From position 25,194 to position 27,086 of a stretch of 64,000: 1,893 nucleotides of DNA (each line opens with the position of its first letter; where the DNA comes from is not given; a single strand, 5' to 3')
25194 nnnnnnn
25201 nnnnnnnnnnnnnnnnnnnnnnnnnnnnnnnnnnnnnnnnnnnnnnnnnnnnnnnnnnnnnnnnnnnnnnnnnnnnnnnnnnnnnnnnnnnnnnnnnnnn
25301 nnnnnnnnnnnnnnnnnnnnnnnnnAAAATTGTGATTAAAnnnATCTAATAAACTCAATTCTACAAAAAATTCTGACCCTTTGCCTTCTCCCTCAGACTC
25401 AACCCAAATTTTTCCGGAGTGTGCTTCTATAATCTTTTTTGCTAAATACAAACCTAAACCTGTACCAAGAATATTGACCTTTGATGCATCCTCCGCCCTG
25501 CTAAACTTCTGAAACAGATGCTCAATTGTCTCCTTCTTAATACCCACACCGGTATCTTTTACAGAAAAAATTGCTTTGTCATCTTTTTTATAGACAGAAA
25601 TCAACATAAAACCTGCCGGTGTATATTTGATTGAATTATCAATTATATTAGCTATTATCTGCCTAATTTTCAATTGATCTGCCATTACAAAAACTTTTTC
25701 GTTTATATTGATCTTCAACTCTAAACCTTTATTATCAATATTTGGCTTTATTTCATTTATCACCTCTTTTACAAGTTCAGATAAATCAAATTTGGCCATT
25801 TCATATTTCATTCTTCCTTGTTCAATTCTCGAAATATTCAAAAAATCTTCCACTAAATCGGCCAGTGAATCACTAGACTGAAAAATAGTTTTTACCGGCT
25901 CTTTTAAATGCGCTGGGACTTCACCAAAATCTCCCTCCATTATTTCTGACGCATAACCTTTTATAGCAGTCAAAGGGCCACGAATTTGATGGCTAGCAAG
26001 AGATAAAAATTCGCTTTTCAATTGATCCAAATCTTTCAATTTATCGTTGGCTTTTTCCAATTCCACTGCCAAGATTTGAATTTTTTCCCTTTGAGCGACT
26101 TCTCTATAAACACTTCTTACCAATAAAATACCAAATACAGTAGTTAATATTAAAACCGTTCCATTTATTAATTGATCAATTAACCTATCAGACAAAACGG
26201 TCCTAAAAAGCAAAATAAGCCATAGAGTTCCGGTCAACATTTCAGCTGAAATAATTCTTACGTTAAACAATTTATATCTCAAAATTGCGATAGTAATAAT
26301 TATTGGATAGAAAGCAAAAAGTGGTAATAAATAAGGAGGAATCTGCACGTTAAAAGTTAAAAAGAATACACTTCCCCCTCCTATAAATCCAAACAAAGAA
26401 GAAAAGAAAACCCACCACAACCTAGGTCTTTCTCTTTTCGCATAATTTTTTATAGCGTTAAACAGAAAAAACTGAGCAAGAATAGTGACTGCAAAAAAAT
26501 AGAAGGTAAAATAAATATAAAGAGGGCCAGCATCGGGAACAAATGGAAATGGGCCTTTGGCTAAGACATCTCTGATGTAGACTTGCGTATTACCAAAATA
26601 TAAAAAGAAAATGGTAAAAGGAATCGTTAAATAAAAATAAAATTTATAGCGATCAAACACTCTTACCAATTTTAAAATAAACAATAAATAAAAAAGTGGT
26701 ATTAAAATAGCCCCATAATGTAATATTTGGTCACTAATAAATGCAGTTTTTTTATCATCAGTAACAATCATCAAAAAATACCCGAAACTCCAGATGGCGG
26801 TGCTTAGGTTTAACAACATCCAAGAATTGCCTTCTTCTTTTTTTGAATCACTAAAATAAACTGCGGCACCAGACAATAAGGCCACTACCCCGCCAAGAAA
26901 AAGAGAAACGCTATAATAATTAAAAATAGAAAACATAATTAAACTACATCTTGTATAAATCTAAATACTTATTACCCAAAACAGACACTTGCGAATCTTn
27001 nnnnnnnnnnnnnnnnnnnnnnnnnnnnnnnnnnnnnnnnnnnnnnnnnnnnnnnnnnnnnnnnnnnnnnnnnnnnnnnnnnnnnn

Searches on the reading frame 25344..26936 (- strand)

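Call 85: search_protein_families(library=ncbifam, proteins=[window:25344-26936:-], max_evalue=0.00001)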
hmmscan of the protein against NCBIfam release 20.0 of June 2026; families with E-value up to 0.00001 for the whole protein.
window:25344-26936:- (531 aa): 75 families (the best 25 are shown)
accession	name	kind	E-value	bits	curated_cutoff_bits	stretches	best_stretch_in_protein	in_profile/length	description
NF046044.1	PnpS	equivalog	3.3e-58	197.6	400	1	299-527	162-389/390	two-component system histidine kinase PnpS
TIGR02956.1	TMAO_torS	equivalog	1.7e-53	182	676.5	1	284-529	441-682/967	TMAO reductase system sensor histidine kinase/response regulator TorS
TIGR02966.1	phoR_proteo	equivalog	7.9e-51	173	334.2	1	299-526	106-332/333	phosphate regulon sensor histidine kinase PhoR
NF038297.2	hybrid_HK_HrmK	equivalog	5.7e-48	164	725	1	276-528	204-456/607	hybrid histidine kinase/response regulator HrmK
NF033092.0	HK_WalK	equivalog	1.3e-47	162.7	725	1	301-528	366-593/594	cell wall metabolism sensor histidine kinase WalK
NF008318.0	PRK11107.1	equivalog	5.8e-46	157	890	1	284-529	270-518/920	two-component sensor histidine kinase BarA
NF047874.1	MASE3_PAS_HK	subfamily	2.3e-43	149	560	1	275-528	370-624/655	MASE3 domain-containing sensor histidine kinase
NF041880.1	EPS_EpsF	equivalog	1.6e-42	145.7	900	1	295-527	262-491/492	response regulator EpsF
NF041947.1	LuxQ_Vibrio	equivalog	1.6e-40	138.8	1200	1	296-528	461-695/843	quorum-sensing autoinducer 2 sensor kinase/phosphatase LuxQ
NF033091.0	HK_VanS_ACDEFG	equivalog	6.8e-39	133.7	400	1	283-517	50-284/293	vancomycin resistance histidine kinase VanS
NF045901.1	HisKinLetSLeg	equivalog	7.4e-39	133.4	1650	1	291-529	277-518/906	two-component system sensor histidine kinase LetS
NF040691.1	MtrAB_MtrB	equivalog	9.7e-39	133.7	450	1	289-527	253-490/507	MtrAB system histidine kinase MtrB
NF011874.0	PRK15347.1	equivalog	1.1e-38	132.9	852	1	285-529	376-614/921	two component system sensor kinase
NF006800.0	PRK09303.1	equivalog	4.2e-38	131.3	342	1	291-527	135-375/383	histidine kinase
NF041735.1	hist_kin_RppB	equivalog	6.9e-38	130.6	400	1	309-527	218-437/438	two-component system sensor histidine kinase RppB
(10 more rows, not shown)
